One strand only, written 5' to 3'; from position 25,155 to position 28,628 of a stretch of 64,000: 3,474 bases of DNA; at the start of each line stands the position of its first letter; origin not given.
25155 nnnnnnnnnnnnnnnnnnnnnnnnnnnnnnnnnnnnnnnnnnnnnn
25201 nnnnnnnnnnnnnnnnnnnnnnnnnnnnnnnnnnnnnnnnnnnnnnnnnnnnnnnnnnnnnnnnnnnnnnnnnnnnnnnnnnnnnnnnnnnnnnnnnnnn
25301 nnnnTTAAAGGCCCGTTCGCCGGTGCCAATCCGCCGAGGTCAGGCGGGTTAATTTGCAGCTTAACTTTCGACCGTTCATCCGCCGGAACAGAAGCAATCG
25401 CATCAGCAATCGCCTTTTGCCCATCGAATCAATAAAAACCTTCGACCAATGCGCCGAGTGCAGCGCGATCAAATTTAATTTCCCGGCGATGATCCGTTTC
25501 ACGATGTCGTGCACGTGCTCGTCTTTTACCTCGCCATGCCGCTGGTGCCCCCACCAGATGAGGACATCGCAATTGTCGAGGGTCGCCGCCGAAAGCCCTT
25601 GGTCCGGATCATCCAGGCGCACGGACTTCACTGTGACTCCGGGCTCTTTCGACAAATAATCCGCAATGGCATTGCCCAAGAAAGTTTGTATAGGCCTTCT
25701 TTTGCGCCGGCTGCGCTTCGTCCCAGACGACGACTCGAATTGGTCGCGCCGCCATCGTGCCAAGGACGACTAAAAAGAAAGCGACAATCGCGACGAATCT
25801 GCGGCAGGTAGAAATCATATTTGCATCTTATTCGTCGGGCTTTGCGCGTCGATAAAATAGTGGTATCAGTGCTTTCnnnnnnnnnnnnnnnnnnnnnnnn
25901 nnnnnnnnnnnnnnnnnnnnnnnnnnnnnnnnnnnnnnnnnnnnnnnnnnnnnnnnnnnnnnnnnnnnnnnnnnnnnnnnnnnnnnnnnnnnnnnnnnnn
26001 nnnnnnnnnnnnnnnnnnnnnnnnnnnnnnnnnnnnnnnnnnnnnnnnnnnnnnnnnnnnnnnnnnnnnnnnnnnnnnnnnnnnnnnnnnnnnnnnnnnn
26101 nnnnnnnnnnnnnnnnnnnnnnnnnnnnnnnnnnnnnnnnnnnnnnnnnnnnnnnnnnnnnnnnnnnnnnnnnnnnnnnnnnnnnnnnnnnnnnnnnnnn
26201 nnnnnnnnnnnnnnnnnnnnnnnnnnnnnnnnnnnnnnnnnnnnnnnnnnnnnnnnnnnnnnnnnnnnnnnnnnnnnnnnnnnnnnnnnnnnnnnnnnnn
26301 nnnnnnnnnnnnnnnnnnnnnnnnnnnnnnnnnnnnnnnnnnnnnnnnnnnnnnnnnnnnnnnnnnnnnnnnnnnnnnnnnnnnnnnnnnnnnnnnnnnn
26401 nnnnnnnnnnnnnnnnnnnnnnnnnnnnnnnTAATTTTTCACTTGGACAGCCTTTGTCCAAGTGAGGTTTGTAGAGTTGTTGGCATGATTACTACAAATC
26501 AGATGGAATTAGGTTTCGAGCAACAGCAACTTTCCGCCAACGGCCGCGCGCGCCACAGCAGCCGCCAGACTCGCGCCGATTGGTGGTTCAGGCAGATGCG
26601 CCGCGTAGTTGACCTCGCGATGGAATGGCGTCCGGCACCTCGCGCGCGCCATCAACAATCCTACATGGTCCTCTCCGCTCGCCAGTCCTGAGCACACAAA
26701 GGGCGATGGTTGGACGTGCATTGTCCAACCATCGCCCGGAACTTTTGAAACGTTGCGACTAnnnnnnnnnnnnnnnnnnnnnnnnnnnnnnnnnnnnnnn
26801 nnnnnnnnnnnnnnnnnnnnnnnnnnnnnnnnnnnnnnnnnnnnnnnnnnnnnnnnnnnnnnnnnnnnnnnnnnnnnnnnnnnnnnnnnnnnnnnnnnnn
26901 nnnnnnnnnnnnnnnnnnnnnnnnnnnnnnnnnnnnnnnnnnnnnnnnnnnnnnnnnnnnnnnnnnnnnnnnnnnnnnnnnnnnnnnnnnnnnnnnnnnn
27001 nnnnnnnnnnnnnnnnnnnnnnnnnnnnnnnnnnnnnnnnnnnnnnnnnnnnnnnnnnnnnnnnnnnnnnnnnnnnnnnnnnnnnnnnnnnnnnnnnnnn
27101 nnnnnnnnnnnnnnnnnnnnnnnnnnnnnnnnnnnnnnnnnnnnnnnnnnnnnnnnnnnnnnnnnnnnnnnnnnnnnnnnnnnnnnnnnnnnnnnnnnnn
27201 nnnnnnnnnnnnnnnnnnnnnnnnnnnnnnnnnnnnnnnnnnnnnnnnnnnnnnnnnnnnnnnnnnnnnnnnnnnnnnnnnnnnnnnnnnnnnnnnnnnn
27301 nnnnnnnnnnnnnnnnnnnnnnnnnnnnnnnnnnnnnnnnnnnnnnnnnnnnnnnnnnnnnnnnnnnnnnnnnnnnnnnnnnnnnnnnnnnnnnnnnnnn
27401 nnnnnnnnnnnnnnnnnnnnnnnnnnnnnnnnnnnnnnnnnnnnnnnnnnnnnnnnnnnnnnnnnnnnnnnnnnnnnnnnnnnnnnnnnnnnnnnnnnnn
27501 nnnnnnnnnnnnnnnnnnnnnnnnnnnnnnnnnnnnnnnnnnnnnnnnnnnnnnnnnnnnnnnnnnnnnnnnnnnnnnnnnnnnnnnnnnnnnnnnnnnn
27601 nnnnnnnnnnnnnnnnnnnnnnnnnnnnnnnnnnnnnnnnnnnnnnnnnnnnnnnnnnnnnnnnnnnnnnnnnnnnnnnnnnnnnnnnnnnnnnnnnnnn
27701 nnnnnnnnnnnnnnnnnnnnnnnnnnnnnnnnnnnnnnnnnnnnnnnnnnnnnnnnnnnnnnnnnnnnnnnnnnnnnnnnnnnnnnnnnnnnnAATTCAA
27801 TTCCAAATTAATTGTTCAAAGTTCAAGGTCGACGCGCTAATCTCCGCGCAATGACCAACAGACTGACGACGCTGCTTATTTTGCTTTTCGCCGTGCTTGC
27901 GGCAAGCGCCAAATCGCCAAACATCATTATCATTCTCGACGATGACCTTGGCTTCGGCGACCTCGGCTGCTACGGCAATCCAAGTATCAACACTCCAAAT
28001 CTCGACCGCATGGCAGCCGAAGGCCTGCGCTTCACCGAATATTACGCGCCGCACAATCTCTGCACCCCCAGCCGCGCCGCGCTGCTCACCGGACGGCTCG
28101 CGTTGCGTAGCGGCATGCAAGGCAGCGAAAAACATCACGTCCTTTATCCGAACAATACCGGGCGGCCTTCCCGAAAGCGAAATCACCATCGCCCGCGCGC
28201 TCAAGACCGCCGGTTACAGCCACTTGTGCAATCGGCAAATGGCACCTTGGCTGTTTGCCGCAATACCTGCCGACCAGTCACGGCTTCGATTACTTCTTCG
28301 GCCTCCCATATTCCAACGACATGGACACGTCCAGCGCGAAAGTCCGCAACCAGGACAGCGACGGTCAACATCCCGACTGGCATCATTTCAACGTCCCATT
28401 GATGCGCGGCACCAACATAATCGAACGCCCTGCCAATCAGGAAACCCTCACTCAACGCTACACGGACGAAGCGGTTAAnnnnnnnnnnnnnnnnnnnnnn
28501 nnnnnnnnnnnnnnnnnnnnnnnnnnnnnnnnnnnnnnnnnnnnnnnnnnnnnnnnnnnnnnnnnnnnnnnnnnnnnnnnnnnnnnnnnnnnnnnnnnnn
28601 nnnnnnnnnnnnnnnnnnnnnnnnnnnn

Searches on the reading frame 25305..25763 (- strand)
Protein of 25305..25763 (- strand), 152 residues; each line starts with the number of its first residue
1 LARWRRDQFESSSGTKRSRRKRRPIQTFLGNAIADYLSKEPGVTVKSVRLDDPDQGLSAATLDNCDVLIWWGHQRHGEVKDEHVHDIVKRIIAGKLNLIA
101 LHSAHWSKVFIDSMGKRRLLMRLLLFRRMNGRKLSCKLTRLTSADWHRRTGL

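Call 69: search_protein_families(library=pfam, proteins=[window:25305-25763:-], max_evalue=0.001)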
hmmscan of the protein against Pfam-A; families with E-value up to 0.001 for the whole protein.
window:25305-25763:- (152 aa): 1 family
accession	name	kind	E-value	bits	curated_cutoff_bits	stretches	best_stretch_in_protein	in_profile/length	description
PF06283.17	ThuA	-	1.1e-06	29.5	33.4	1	32-107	22-90/209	Trehalose utilisation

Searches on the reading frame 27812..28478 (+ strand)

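Call 69: search_protein_families(library=pfam, proteins=[window:27812-28402:+, window:27897-28478:+], max_evalue=0.001)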
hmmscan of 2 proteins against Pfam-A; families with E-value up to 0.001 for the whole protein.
window:27812-28402:+ (196 aa): 1 family
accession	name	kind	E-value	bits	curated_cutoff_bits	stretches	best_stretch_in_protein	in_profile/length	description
PF00884.28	Sulfatase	-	8.2e-20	71.7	25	1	36-114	1-74/301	Sulfatase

window:27897-28478:+ (193 aa): 0 families
